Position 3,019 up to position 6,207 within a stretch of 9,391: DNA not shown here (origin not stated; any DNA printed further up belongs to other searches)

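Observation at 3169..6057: PurS-PurS-PurL single-chain FGAM synthetase with a separate PurQ: an intermediate between small- and large-PurL systems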

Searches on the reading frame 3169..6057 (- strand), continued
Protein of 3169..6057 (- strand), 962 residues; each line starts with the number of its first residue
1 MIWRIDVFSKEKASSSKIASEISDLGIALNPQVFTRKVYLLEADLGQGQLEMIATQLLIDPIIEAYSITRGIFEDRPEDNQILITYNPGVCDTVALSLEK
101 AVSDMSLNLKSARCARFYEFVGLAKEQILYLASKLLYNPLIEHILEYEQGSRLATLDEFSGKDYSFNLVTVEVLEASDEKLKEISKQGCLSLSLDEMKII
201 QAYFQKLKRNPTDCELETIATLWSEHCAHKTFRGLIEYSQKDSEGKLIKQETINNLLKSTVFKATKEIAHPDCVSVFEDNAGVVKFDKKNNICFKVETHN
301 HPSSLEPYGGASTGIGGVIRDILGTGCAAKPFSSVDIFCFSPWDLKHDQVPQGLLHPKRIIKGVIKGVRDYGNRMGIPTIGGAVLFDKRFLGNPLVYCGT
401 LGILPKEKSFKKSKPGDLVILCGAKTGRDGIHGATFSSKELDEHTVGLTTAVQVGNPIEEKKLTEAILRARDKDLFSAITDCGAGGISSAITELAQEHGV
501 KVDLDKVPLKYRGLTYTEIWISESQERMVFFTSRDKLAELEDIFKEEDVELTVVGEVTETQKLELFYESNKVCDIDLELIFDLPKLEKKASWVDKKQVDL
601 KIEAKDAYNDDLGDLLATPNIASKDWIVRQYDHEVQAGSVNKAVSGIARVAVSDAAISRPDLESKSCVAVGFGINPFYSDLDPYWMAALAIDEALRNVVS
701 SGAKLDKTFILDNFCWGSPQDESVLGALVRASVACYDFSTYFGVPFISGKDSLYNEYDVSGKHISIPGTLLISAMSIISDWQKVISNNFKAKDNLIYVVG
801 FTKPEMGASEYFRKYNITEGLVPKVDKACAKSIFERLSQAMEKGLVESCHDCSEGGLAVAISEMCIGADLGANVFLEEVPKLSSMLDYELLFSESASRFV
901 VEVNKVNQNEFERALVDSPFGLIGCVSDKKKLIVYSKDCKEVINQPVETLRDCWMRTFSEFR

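Call 12: find_homologous_proteins(query=window:3169-6057:-, max_evalue=1e-10)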
Query window:3169-6057:- (962 aa): 8000 proteins with E <= 1e-10 among 8000 candidates; the best 120 are listed.
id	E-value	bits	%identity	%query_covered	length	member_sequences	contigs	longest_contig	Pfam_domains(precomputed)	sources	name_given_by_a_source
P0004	0.0e+0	2181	100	100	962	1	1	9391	PF22689.2,PF18072.7,PF00586.30,PF02700.20,PF02769.28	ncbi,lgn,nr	ncbi:MAG: phosphoribosylformylglycinamidine synthase subunit PurL [Candidatus Omnitrophica bacterium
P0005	0.0e+0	1782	80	100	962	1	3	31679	PF22689.2,PF18072.7,PF00586.30,PF02700.20,PF02769.28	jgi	-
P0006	0.0e+0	1716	77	100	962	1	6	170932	PF18072.7,PF00586.30,PF02700.20,PF02769.28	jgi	-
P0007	0.0e+0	1687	75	100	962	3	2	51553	PF18072.7,PF00586.30,PF02700.20,PF02769.28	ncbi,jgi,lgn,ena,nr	ncbi:MAG: phosphoribosylformylglycinamidine synthase subunit PurL [Candidatus Omnitrophica bacterium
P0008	0.0e+0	1617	72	100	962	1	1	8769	PF22689.2,PF18072.7,PF00586.30,PF02700.20,PF02769.28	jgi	jgi:phosphoribosylformylglycinamidine synthase II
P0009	0.0e+0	1613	72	100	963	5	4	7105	PF18072.7,PF00586.30,PF02700.20,PF02769.28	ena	-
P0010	0.0e+0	1604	71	100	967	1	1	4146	PF22689.2,PF18072.7,PF00586.30,PF02700.20,PF02769.28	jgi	-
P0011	0.0e+0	1604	71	100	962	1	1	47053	PF18072.7,PF00586.30,PF02700.20,PF02769.28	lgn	-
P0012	0.0e+0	1600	72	100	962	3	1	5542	PF18072.7,PF00586.30,PF02700.20,PF02769.28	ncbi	-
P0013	0.0e+0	1595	71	100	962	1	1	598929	PF18072.7,PF00586.30,PF02700.20,PF02769.28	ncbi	-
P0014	0.0e+0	1586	71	100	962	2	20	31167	PF18072.7,PF00586.30,PF02700.20,PF02769.28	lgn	-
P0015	0.0e+0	1584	71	100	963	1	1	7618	PF22689.2,PF18072.7,PF00586.30,PF02700.20,PF02769.28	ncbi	-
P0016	0.0e+0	1582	71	100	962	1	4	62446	PF18072.7,PF00586.30,PF02700.20,PF02769.28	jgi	-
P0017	0.0e+0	1581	71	100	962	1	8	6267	PF18072.7,PF00586.30,PF02700.20,PF02769.28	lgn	-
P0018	0.0e+0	1580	71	100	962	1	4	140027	PF22689.2,PF18072.7,PF00586.30,PF02700.20,PF02769.28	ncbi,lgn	-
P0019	0.0e+0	1579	70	100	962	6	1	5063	PF18072.7,PF00586.30,PF02700.20,PF02769.28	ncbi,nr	ncbi:MAG: phosphoribosylformylglycinamidine synthase subunit PurL [Candidatus Omnitrophica bacterium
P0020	0.0e+0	1579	76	93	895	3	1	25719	PF18072.7,PF00586.30,PF02769.28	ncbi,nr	ncbi:MAG: phosphoribosylformylglycinamidine synthase subunit PurL, partial [Candidatus Omnitrophica 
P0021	0.0e+0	1579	70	100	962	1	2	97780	PF18072.7,PF00586.30,PF02700.20,PF02769.28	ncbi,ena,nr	ncbi:MAG: phosphoribosylformylglycinamidine synthase subunit PurL [Candidatus Omnitrophica bacterium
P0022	0.0e+0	1577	71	100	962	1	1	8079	PF18072.7,PF00586.30,PF02700.20,PF02769.28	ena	-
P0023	0.0e+0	1575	70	100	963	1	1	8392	PF22689.2,PF18072.7,PF00586.30,PF02700.20,PF02769.28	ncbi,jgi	-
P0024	0.0e+0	1572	71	100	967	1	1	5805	PF22689.2,PF18072.7,PF00586.30,PF02700.20,PF02769.28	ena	-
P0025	0.0e+0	1562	70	100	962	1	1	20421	PF22689.2,PF18072.7,PF00586.30,PF02700.20,PF02769.28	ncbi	ncbi:MAG: phosphoribosylformylglycinamidine synthase subunit PurL [Candidatus Omnitrophota bacterium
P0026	0.0e+0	1560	69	100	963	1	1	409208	PF18072.7,PF00586.30,PF02700.20,PF02769.28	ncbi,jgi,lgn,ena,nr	ncbi:MAG: phosphoribosylformylglycinamidine synthase subunit PurL [Candidatus Omnitrophica bacterium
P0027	0.0e+0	1557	69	100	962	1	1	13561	PF18072.7,PF00586.30,PF02700.20,PF02769.28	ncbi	-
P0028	0.0e+0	1556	70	100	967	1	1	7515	PF22689.2,PF18072.7,PF00586.30,PF02700.20,PF02769.28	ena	-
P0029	0.0e+0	1551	69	100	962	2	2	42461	PF18072.7,PF00586.30,PF02700.20,PF02769.28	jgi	-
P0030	0.0e+0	1549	70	100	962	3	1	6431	PF18072.7,PF00586.30,PF02700.20,PF02769.28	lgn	-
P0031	0.0e+0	1545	68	100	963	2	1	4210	PF18072.7,PF00586.30,PF02700.20,PF02769.28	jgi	-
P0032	0.0e+0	1537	68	100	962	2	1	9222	PF18072.7,PF00586.30,PF02700.20,PF02769.28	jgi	-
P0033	0.0e+0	1536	68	100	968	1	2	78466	PF18072.7,PF00586.30,PF02700.20,PF02769.28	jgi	-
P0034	0.0e+0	1535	69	100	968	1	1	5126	PF18072.7,PF00586.30,PF02700.20,PF02769.28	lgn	-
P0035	0.0e+0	1531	69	100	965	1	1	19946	PF22689.2,PF18072.7,PF00586.30,PF02700.20,PF02769.28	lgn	-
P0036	0.0e+0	1527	69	100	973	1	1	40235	PF18072.7,PF00586.30,PF02700.20,PF02769.28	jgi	jgi:phosphoribosylformylglycinamidine synthase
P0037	0.0e+0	1524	69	100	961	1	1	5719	PF18072.7,PF00586.30,PF02700.20,PF02769.28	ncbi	-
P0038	0.0e+0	1521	68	100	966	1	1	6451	PF18072.7,PF00586.30,PF02700.20,PF02769.28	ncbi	-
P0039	0.0e+0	1515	68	100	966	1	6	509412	PF18072.7,PF00586.30,PF02769.28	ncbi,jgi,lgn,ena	-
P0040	0.0e+0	1514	68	100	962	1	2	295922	PF18072.7,PF00586.30,PF02700.20,PF02769.28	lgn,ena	-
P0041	0.0e+0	1514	68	100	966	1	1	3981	PF18072.7,PF00586.30,PF02769.28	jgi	-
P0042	0.0e+0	1513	67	100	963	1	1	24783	PF18072.7,PF00586.30,PF02700.20,PF02769.28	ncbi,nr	ncbi:MAG: phosphoribosylformylglycinamidine synthase subunit PurL [Candidatus Omnitrophica bacterium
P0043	0.0e+0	1513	66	99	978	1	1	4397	PF18072.7,PF00586.30,PF02700.20,PF02769.28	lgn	-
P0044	0.0e+0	1512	67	100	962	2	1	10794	PF18072.7,PF00586.30,PF02700.20,PF02769.28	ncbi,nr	ncbi:MAG: phosphoribosylformylglycinamidine synthase subunit PurL [Candidatus Omnitrophica bacterium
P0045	0.0e+0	1509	66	100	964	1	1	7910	PF18072.7,PF00586.30,PF02700.20,PF02769.28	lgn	-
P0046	0.0e+0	1506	68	100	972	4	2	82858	PF18072.7,PF00586.30,PF02700.20,PF02769.28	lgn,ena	-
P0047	0.0e+0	1498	67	100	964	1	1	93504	PF22689.2,PF18072.7,PF00586.30,PF02769.28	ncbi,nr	ncbi:MAG: phosphoribosylformylglycinamidine synthase subunit PurL [Candidatus Omnitrophica bacterium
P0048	0.0e+0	1495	67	100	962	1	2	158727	PF18072.7,PF00586.30,PF02700.20,PF02769.28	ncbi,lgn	ncbi:MAG: phosphoribosylformylglycinamidine synthase subunit PurL [Candidatus Omnitrophota bacterium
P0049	0.0e+0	1490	67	100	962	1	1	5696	PF22689.2,PF18072.7,PF00586.30,PF02700.20,PF02769.28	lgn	-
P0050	0.0e+0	1490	66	100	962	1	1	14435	PF18072.7,PF00586.30,PF02700.20,PF02769.28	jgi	jgi:phosphoribosylformylglycinamidine synthase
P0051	0.0e+0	1485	66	100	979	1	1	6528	PF18072.7,PF00586.30,PF02769.28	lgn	-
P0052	0.0e+0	1483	66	100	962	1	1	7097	PF18072.7,PF00586.30,PF02700.20,PF02769.28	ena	-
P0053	0.0e+0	1481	67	100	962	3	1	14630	PF18072.7,PF00586.30,PF02700.20,PF02769.28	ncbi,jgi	ncbi:MAG: phosphoribosylformylglycinamidine synthase subunit PurL [Candidatus Omnitrophota bacterium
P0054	0.0e+0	1478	66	100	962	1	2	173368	PF22689.2,PF18072.7,PF00586.30,PF02700.20,PF02769.28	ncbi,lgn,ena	-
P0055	0.0e+0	1475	65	100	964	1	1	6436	PF18072.7,PF00586.30,PF02700.20,PF02769.28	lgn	-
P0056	0.0e+0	1472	66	100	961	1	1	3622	PF18072.7,PF00586.30,PF02700.20,PF02769.28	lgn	-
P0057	0.0e+0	1471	65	100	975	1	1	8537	PF18072.7,PF00586.30,PF02700.20,PF02769.28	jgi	jgi:phosphoribosylformylglycinamidine synthase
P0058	0.0e+0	1468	66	100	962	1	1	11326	PF18072.7,PF00586.30,PF02700.20,PF02769.28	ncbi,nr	ncbi:MAG: phosphoribosylformylglycinamidine synthase subunit PurL [Candidatus Omnitrophica bacterium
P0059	0.0e+0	1464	65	100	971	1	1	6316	PF18072.7,PF00586.30,PF02769.28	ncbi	-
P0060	0.0e+0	1463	65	100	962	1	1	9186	PF18072.7,PF00586.30,PF02700.20,PF02769.28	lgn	-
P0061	0.0e+0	1457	65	100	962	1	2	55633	PF18072.7,PF00586.30,PF02700.20,PF02769.28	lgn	-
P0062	0.0e+0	1456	71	90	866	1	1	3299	PF18072.7,PF00586.30,PF02769.28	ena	-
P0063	0.0e+0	1456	65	100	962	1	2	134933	PF18072.7,PF00586.30,PF02700.20,PF02769.28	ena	-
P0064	0.0e+0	1454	65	100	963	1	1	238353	PF18072.7,PF00586.30,PF02700.20,PF02769.28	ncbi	ncbi:MAG: phosphoribosylformylglycinamidine synthase subunit PurL [Candidatus Omnitrophota bacterium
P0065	0.0e+0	1453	65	100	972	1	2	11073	PF18072.7,PF00586.30,PF02700.20,PF02769.28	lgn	-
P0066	0.0e+0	1453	64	100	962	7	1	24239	PF18072.7,PF00586.30,PF02700.20,PF02769.28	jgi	-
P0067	0.0e+0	1448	65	100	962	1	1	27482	PF18072.7,PF00586.30,PF02700.20,PF02769.28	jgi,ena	-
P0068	0.0e+0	1443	65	100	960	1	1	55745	PF18072.7,PF00586.30,PF02700.20,PF02769.28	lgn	-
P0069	0.0e+0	1441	64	100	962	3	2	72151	PF18072.7,PF00586.30,PF02700.20,PF02769.28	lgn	-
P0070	0.0e+0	1441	64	100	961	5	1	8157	PF18072.7,PF00586.30,PF02700.20,PF02769.28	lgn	-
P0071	0.0e+0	1434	63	100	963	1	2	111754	PF18072.7,PF00586.30,PF02700.20,PF02769.28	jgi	jgi:phosphoribosylformylglycinamidine synthase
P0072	0.0e+0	1433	64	100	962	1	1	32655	PF18072.7,PF00586.30,PF02700.20,PF02769.28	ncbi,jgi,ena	ncbi:MAG: phosphoribosylformylglycinamidine synthase subunit PurL [Candidatus Omnitrophota bacterium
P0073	0.0e+0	1426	63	100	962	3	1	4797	PF18072.7,PF00586.30,PF02700.20,PF02769.28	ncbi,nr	ncbi:MAG: phosphoribosylformylglycinamidine synthase subunit PurL [Candidatus Omnitrophica bacterium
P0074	0.0e+0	1418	65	98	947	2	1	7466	PF18072.7,PF00586.30,PF02700.20,PF02769.28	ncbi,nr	ncbi:MAG: phosphoribosylformylglycinamidine synthase subunit PurL, partial [Candidatus Omnitrophica 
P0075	0.0e+0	1418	63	100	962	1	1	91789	PF22689.2,PF18072.7,PF00586.30,PF02700.20,PF02769.28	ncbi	-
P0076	0.0e+0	1417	62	100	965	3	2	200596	PF18072.7,PF00586.30,PF02769.28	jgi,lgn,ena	-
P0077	0.0e+0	1412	63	100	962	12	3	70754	PF18072.7,PF00586.30,PF02769.28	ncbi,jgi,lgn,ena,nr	ncbi:MAG: phosphoribosylformylglycinamidine synthase subunit PurL [Candidatus Omnitrophota bacterium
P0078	0.0e+0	1411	62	100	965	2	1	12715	PF18072.7,PF00586.30,PF02769.28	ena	-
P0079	0.0e+0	1406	63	100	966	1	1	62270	PF22689.2,PF18072.7,PF00586.30,PF02700.20,PF02769.28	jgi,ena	-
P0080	0.0e+0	1400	62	100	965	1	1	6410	PF18072.7,PF00586.30,PF02769.28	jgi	jgi:phosphoribosylformylglycinamidine synthase II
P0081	0.0e+0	1399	62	100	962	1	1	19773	PF18072.7,PF00586.30,PF02769.28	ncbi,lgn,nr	ncbi:MAG: phosphoribosylformylglycinamidine synthase subunit PurL [Candidatus Omnitrophica bacterium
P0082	0.0e+0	1391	63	100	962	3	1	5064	PF18072.7,PF00586.30,PF02700.20,PF02769.28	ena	-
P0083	0.0e+0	1391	62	100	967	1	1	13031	PF22689.2,PF18072.7,PF00586.30,PF02700.20,PF02769.28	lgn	-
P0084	0.0e+0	1370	63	100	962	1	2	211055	PF18072.7,PF00586.30,PF02700.20,PF02769.28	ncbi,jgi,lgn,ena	-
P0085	0.0e+0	1365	61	100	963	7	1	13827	PF18072.7,PF00586.30,PF02700.20,PF02769.28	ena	-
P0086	0.0e+0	1356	61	100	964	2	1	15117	PF18072.7,PF00586.30,PF02700.20,PF02769.28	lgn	-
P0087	0.0e+0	1350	60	100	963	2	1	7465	PF18072.7,PF00586.30,PF02700.20,PF02769.28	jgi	-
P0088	0.0e+0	1350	60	100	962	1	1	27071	PF18072.7,PF00586.30,PF02700.20,PF02769.28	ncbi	-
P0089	0.0e+0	1348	60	100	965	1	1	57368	PF18072.7,PF00586.30,PF02700.20,PF02769.28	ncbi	ncbi:MAG: phosphoribosylformylglycinamidine synthase subunit PurL [Candidatus Omnitrophota bacterium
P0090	0.0e+0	1340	61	100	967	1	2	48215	PF18072.7,PF00586.30,PF02700.20,PF02769.28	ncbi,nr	ncbi:MAG: phosphoribosylformylglycinamidine synthase subunit PurL [Candidatus Omnitrophica bacterium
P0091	0.0e+0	1337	60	100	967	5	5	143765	PF18072.7,PF00586.30,PF02769.28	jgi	jgi:phosphoribosylformylglycinamidine synthase II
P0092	0.0e+0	1337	60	99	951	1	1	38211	PF22689.2,PF18072.7,PF00586.30,PF02700.20,PF02769.28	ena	-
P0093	0.0e+0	1332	60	100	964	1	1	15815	PF18072.7,PF00586.30,PF02700.20,PF02769.28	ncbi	-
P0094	0.0e+0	1327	60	100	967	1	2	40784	PF18072.7,PF00586.30,PF02700.20,PF02769.28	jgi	-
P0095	0.0e+0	1301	58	100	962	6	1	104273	PF18072.7,PF00586.30,PF02769.28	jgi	jgi:phosphoribosylformylglycinamidine synthase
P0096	0.0e+0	1284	59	98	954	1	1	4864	PF18072.7,PF00586.30,PF02700.20,PF02769.28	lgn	-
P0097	0.0e+0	1281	58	100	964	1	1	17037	PF18072.7,PF00586.30,PF02769.28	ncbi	-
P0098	0.0e+0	1262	57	100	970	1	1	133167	PF18072.7,PF00586.30,PF02700.20,PF02769.28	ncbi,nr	ncbi:MAG: phosphoribosylformylglycinamidine synthase subunit PurL [Candidatus Omnitrophica bacterium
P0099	0.0e+0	1261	71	80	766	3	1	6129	PF18072.7,PF00586.30,PF02769.28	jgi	jgi:phosphoribosylformylglycinamidine synthase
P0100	0.0e+0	1259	57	100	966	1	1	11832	PF18072.7,PF00586.30,PF02700.20,PF02769.28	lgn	-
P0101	0.0e+0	1248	58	100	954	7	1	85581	PF18072.7,PF00586.30,PF02700.20,PF02769.28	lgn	-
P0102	0.0e+0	1203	67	79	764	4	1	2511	PF18072.7,PF00586.30,PF02700.20,PF02769.28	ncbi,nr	ncbi:MAG: phosphoribosylformylglycinamidine synthase subunit PurS, partial [Candidatus Omnitrophica 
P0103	0.0e+0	1181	54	99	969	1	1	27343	PF22689.2,PF18072.7,PF00586.30,PF02700.20,PF02769.28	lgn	-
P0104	0.0e+0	1171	53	100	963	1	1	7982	PF18072.7,PF00586.30,PF02700.20,PF02769.28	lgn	-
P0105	0.0e+0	1167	61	86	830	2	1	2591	PF18072.7,PF00586.30,PF02769.28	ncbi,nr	ncbi:MAG TPA: phosphoribosylformylglycinamidine synthase, partial [Candidatus Omnitrophica bacterium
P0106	0.0e+0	1158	67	76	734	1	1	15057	PF18072.7,PF00586.30,PF02700.20,PF02769.28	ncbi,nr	ncbi:MAG: AIR synthase-related protein, partial [Candidatus Omnitrophica bacterium]|nr:AIR synthase-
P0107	0.0e+0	1124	54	100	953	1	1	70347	PF18072.7,PF00586.30,PF02700.20,PF02769.28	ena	-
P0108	0.0e+0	1114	68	73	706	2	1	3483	PF18072.7,PF00586.30,PF02700.20,PF02769.28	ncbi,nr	ncbi:MAG: phosphoribosylformylglycinamidine synthase, partial [Candidatus Omnitrophica bacterium]|nr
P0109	0.0e+0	1090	52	100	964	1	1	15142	PF18072.7,PF00586.30,PF02700.20,PF02769.28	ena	-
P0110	0.0e+0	1084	52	100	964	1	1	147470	PF18072.7,PF00586.30,PF02700.20,PF02769.28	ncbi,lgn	-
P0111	0.0e+0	1083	52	100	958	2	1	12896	PF18072.7,PF00586.30,PF02700.20,PF02769.28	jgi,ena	-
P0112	0.0e+0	1077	51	99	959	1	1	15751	PF18072.7,PF00586.30,PF02700.20,PF02769.28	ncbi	-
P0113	0.0e+0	1075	53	96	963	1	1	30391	PF18072.7,PF00586.30,PF02700.20,PF02769.28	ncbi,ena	-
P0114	0.0e+0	1071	52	100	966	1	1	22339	PF22689.2,PF18072.7,PF00586.30,PF02700.20,PF02769.28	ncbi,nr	ncbi:MAG: phosphoribosylformylglycinamidine synthase subunit PurL [Candidatus Omnitrophica bacterium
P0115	0.0e+0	1070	51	99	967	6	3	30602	PF18072.7,PF00586.30,PF02700.20,PF02769.28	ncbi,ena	-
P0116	0.0e+0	1067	52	99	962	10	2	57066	PF22689.2,PF18072.7,PF00586.30,PF02700.20,PF02769.28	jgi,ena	-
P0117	0.0e+0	1062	51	100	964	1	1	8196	PF18072.7,PF00586.30,PF02700.20,PF02769.28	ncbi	-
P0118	0.0e+0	1062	51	99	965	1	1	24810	PF18072.7,PF00586.30,PF02700.20,PF02769.28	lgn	-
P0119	0.0e+0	1061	51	99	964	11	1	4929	PF18072.7,PF00586.30,PF02700.20,PF02769.28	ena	-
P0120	0.0e+0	1060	52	100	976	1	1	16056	PF18072.7,PF00586.30,PF02700.20,PF02769.28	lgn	-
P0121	0.0e+0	1059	51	99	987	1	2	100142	PF18072.7,PF00586.30,PF02700.20,PF02769.28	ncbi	-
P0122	0.0e+0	1058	52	99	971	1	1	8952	PF18072.7,PF00586.30,PF02700.20,PF02769.28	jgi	-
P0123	0.0e+0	1058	51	99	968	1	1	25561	PF18072.7,PF00586.30,PF02700.20,PF02769.28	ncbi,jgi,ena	ncbi:MAG: phosphoribosylformylglycinamidine synthase subunit PurL [Candidatus Omnitrophota bacterium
